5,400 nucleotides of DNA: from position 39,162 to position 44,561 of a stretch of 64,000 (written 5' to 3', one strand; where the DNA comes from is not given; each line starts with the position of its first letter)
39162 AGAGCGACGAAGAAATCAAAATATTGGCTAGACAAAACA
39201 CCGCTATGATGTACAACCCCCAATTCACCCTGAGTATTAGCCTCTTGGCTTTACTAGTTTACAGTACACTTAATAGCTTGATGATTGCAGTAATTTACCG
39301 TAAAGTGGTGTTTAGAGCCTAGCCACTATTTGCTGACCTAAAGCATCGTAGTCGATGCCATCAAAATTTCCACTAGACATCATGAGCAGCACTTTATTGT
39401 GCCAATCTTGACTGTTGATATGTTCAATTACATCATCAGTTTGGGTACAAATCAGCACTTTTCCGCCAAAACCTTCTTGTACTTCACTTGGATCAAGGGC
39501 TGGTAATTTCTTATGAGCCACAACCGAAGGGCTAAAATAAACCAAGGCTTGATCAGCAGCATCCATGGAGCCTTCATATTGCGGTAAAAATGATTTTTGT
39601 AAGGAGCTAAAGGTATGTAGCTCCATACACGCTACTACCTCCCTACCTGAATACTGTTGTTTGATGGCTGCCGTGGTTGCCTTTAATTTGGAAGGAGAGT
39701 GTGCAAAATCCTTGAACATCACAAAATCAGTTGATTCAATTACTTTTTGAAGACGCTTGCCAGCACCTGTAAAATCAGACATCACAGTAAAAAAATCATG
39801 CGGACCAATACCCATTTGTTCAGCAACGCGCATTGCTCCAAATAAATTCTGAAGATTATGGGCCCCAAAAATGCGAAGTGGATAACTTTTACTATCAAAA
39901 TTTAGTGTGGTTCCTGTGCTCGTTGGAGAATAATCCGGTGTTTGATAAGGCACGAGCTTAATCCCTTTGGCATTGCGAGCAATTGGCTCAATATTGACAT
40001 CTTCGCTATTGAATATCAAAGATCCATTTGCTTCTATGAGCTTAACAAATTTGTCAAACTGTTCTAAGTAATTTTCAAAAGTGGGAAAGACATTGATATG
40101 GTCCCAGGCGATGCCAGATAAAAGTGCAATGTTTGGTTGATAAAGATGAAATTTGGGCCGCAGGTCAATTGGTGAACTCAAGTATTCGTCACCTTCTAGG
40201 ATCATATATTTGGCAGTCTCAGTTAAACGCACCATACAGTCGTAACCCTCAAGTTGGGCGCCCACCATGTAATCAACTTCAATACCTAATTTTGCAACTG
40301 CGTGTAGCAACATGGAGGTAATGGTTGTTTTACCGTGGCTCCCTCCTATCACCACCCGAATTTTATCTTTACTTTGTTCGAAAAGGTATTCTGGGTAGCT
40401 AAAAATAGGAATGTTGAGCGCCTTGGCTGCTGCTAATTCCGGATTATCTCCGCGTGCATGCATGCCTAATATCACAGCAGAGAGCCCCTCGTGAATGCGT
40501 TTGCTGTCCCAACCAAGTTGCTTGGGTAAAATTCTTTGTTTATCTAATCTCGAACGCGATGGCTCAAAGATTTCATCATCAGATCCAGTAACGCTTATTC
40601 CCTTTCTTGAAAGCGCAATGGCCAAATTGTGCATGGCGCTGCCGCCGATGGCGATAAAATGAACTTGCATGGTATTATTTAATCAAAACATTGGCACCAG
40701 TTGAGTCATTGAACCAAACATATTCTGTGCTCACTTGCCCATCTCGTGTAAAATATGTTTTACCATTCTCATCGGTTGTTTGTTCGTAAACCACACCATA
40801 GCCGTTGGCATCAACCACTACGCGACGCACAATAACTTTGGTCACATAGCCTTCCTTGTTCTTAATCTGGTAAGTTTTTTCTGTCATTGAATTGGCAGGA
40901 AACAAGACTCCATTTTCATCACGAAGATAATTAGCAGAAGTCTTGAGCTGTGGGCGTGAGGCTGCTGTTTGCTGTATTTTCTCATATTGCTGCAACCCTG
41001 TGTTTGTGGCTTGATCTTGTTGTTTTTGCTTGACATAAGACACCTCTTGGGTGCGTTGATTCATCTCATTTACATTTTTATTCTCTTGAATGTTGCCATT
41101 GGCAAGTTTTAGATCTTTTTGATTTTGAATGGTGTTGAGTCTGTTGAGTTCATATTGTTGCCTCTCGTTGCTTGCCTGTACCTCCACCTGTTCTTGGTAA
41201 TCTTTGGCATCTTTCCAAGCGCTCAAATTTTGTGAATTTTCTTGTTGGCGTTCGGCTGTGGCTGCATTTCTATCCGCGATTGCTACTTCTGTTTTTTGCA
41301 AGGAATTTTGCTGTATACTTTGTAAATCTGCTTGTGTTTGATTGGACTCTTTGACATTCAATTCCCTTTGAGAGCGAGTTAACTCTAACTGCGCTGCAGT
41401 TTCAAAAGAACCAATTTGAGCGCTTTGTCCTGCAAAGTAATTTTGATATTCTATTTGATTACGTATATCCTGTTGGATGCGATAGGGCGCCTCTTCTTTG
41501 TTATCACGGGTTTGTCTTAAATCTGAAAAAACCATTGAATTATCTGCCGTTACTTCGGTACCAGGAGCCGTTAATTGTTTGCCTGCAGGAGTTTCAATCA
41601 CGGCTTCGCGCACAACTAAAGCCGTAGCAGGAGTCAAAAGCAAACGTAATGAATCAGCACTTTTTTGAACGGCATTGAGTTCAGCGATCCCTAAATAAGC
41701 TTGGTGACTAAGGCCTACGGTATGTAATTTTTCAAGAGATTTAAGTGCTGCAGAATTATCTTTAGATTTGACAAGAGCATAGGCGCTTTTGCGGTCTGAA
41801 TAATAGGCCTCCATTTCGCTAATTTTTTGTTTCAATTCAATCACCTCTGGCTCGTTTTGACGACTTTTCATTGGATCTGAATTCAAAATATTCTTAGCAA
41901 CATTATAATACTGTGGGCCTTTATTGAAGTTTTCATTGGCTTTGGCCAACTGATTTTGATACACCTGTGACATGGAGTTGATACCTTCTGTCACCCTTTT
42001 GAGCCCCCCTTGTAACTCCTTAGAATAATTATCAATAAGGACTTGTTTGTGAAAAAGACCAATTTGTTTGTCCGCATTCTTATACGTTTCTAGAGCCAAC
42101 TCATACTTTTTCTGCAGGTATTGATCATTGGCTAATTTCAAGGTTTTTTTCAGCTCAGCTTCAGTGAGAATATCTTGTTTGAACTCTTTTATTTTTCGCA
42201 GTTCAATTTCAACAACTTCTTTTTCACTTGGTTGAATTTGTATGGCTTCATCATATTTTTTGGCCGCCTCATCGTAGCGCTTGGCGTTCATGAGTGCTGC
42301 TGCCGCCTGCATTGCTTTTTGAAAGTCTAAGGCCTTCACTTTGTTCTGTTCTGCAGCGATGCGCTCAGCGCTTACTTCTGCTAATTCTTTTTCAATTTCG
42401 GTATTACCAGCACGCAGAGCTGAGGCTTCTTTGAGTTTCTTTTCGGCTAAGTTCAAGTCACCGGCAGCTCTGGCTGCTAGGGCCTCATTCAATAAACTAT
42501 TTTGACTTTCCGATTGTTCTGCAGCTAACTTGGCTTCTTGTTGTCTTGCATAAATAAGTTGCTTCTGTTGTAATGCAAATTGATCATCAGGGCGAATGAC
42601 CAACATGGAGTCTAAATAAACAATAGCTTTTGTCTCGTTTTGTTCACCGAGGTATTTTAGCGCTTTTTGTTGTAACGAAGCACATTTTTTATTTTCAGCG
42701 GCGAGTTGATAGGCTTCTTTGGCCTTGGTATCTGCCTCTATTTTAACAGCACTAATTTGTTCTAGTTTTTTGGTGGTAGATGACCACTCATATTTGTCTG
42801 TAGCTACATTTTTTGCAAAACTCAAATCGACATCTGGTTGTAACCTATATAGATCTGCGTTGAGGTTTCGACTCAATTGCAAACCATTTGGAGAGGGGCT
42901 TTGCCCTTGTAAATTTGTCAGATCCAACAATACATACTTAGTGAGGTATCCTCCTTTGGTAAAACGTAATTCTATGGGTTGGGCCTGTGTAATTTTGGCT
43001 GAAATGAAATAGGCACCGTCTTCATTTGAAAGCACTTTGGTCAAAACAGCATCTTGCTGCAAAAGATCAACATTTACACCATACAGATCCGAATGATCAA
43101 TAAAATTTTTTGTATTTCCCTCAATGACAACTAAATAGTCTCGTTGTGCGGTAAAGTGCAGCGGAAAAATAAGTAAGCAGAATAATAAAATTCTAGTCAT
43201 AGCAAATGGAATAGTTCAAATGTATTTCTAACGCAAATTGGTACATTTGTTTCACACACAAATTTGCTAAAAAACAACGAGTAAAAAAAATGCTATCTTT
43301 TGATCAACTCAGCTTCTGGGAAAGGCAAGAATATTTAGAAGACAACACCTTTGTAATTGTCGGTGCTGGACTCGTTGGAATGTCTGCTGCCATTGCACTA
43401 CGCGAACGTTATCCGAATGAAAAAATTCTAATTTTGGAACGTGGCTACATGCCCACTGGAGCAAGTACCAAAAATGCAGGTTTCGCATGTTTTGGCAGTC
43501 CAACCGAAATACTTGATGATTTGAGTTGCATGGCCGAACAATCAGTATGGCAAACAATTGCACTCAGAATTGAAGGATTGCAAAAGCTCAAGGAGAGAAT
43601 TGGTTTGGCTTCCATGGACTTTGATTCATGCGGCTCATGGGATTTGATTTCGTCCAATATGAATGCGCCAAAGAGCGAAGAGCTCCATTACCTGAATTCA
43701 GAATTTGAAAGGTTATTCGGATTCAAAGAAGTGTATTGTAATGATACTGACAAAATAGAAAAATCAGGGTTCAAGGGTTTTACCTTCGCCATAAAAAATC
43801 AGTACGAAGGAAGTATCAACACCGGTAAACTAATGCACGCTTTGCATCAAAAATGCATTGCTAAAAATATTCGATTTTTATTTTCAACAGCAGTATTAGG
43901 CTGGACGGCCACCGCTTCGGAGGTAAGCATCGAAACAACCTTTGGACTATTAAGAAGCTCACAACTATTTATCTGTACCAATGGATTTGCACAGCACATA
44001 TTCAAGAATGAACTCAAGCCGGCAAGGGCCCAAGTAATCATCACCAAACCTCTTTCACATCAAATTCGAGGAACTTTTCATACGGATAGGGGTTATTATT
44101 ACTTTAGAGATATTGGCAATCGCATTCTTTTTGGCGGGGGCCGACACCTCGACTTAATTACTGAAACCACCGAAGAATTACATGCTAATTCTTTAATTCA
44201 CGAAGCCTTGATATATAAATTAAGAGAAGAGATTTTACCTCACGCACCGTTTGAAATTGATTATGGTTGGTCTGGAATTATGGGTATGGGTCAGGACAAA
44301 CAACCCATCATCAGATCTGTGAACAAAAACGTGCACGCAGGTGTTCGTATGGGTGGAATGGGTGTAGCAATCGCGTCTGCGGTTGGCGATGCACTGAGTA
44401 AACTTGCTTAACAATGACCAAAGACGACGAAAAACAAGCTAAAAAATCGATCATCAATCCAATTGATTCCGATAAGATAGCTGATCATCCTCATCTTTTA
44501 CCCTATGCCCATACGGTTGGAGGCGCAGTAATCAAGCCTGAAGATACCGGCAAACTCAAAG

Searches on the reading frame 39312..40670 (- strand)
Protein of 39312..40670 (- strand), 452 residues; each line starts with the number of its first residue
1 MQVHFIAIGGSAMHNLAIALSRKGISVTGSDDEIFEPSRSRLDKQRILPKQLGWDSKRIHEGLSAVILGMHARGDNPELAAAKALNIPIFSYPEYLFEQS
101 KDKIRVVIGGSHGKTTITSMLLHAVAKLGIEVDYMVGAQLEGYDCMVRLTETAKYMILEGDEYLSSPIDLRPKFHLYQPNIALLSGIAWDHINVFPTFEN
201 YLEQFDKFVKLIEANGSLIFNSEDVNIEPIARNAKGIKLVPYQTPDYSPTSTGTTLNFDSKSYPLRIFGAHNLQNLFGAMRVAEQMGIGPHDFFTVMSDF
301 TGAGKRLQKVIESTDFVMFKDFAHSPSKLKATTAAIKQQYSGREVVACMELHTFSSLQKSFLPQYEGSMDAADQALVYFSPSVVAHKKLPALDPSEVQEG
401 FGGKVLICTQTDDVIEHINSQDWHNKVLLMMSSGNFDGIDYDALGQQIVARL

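Call 77: search_protein_families(library=pfam, proteins=[window:39312-40670:-], max_evalue=0.0001)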
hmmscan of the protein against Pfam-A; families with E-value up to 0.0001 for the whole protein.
window:39312-40670:- (452 aa): 3 families
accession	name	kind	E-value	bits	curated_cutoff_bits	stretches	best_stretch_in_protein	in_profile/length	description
PF08245.18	Mur_ligase_M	-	1.6e-15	58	24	1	108-282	1-199/200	Mur ligase middle domain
PF01225.30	Mur_ligase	-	1.6e-08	35.2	21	1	3-98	2-89/95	Mur ligase family, catalytic domain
PF02875.26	Mur_ligase_C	-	8.6e-05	23.8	28.4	0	306-434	2-127/127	Mur ligase, glutamate ligase domain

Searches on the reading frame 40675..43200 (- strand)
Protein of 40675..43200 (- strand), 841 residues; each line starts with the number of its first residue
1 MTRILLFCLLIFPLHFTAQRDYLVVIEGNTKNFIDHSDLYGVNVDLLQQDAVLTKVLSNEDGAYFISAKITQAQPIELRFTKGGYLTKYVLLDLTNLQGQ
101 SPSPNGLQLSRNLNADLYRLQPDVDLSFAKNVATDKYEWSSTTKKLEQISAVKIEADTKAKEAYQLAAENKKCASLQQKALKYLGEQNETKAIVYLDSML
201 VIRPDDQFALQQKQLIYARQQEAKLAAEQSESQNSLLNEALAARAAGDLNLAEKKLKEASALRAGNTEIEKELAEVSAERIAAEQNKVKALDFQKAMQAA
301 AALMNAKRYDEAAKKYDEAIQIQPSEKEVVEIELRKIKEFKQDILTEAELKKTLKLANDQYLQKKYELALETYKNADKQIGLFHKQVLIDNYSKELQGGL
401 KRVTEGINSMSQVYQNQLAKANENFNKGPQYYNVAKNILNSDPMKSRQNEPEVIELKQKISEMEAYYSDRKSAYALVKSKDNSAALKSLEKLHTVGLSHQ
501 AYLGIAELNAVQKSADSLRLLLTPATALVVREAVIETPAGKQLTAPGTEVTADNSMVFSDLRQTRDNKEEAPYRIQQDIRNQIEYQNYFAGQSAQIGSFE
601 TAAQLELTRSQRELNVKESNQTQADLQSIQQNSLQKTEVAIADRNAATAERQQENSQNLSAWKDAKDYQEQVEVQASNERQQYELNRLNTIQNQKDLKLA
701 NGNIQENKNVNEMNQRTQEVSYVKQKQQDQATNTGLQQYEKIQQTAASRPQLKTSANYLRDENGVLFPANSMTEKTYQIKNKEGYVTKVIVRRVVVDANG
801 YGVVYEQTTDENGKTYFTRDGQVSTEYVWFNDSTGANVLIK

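Call 43: search_protein_families(library=pfam, proteins=[window:40675-43200:-], max_evalue=0.001)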
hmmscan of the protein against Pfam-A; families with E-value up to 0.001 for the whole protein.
window:40675-43200:- (841 aa): 1 family
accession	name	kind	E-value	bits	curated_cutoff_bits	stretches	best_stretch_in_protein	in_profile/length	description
PF07719.23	TPR_2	-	0.00074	19.9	27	1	299-325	7-33/34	Tetratricopeptide repeat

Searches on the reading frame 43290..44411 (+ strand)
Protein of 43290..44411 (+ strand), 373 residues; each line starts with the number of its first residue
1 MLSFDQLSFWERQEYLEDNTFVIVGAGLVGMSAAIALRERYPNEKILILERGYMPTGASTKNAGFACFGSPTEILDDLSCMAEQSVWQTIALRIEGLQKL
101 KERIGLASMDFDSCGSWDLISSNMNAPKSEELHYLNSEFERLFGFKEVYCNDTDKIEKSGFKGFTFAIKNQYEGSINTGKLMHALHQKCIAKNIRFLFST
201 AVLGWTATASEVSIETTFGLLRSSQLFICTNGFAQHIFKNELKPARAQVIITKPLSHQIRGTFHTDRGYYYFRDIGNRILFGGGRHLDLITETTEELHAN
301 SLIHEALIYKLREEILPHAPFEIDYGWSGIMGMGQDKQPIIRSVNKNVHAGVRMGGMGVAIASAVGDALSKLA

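Call 77: search_protein_families(library=pfam, proteins=[window:43290-44411:+], max_evalue=0.0001)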
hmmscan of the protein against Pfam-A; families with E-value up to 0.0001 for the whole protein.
window:43290-44411:+ (373 aa): 2 families
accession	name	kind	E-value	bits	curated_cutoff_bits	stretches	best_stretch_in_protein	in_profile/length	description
PF01266.30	DAO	-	5.4e-36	125.3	27.9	1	21-371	2-352/353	FAD dependent oxidoreductase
PF13450.12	NAD_binding_8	-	2.6e-05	24.8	21.9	0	23-60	1-36/68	NAD(P)-binding Rossmann-like domain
